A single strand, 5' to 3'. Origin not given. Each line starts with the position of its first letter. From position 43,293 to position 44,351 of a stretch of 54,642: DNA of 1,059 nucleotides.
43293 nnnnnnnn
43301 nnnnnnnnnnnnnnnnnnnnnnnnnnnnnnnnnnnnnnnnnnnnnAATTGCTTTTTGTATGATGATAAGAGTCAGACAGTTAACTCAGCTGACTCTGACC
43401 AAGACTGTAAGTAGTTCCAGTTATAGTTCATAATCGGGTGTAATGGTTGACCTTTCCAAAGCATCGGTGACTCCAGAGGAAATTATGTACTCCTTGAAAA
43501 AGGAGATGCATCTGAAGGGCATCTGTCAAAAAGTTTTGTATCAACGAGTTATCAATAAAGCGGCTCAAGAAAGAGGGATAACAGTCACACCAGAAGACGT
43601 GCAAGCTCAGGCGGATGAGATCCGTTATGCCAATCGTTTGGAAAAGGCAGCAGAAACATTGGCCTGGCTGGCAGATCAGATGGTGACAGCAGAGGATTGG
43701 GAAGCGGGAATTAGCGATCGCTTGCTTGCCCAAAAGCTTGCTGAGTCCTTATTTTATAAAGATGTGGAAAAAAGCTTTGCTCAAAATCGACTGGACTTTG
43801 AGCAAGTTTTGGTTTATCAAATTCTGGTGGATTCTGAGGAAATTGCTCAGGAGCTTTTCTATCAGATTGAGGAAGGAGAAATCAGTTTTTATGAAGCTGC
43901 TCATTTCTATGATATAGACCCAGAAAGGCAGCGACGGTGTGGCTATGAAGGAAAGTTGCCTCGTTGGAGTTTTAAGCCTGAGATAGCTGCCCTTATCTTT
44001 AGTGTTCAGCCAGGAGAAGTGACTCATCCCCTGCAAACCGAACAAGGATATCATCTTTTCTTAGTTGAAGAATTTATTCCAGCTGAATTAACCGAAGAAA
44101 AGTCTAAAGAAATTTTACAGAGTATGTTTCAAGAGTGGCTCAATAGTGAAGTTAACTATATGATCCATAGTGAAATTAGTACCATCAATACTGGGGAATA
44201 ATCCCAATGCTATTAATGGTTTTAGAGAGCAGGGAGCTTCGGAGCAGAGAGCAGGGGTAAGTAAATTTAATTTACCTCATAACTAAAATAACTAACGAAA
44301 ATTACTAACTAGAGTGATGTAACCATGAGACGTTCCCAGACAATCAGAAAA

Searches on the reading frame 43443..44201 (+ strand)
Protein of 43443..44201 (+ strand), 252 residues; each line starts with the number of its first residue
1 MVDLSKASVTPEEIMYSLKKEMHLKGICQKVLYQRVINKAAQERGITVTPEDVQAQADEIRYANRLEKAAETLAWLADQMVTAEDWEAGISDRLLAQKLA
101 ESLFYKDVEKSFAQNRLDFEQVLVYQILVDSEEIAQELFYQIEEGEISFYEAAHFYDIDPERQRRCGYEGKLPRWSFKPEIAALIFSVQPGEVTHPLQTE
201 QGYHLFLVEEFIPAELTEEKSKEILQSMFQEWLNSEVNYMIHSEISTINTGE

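Call 5: search_protein_families(library=ncbifam, proteins=[window:43443-44201:+], max_evalue=1)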
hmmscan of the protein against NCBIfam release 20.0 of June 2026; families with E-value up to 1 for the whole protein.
window:43443-44201:+ (252 aa): 12 families
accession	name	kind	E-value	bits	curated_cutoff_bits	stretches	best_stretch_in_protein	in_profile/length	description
TIGR04500.1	PpiC_rel_mature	subfamily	1.1e-11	44.6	180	1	27-235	116-328/340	TIGR04500 family putative peptide maturation system protein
NF000809.0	PRK00059.1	equivalog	1.9e-09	37.4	303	1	25-209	87-285/336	peptidylprolyl isomerase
TIGR02933.1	nifM_nitrog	equivalog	5e-07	29.8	168.2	1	29-231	34-238/256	nitrogen fixation protein NifM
NF002846.0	PRK03095.1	equivalog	3.6e-06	26.7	361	1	9-226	35-237/287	peptidylprolyl isomerase PrsA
NF003356.0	PRK04405.1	subfamily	1.2e-05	24.5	339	1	6-235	36-260/299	peptidylprolyl isomerase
NF002827.0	PRK03002.1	equivalog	1.6e-05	24.1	343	1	85-206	105-220/285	peptidylprolyl isomerase PrsA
NF002824.0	PRK02998.1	subfamily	3.2e-05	23.4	360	1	18-231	41-243/283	peptidylprolyl isomerase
NF011969.0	PRK15441.1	equivalog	5.3e-05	23.6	127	1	125-207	8-88/93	peptidylprolyl isomerase PpiC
NF008038.0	PRK10770.1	equivalog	0.00024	20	394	1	136-222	308-394/431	peptidylprolyl isomerase SurA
NF001898.0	PRK00654.1-1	equivalog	0.013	14.1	603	1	70-152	119-197/477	glycogen synthase GlgA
TIGR00115.1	tig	equivalog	0.015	14.2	180.2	1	17-100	328-406/410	trigger factor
NF011160.0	PRK14562.1-5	equivalog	0.082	12.3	291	1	23-118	3-94/213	haloacid dehalogenase superfamily protein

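Call 6: search_protein_families(library=pfam, proteins=[window:43443-44201:+], max_evalue=1)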
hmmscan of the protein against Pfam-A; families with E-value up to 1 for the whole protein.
window:43443-44201:+ (252 aa): 8 families
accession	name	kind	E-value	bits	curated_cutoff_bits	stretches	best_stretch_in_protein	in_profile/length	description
PF00639.27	Rotamase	-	3.8e-11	44.3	21.7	1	131-209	18-96/97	PPIC-type PPIASE domain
PF13145.12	Rotamase_2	-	4e-08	34.5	27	1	120-216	21-113/121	PPIC-type PPIASE domain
PF13616.12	Rotamase_3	-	0.00014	22.8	22.5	1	132-207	37-111/116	PPIC-type PPIASE domain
PF20869.2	FAM186A_PQQAQ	-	0.0017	18.4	45.7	1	41-56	4-19/42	FAM186A, PQQAQ repeat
PF13624.11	SurA_N_3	-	0.004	17.4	27.2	1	19-99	79-161/162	SurA-like N-terminal domain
PF13623.11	SurA_N_2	-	0.076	13.3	28.5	1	25-59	87-121/145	SurA-like N-terminal domain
PF12959.12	DUF3848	-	0.1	13.1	30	1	220-240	60-80/95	Protein of unknown function (DUF3848)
PF10691.14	DUF2497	-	0.11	13.4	27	1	219-244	40-65/75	Protein of unknown function (DUF2497)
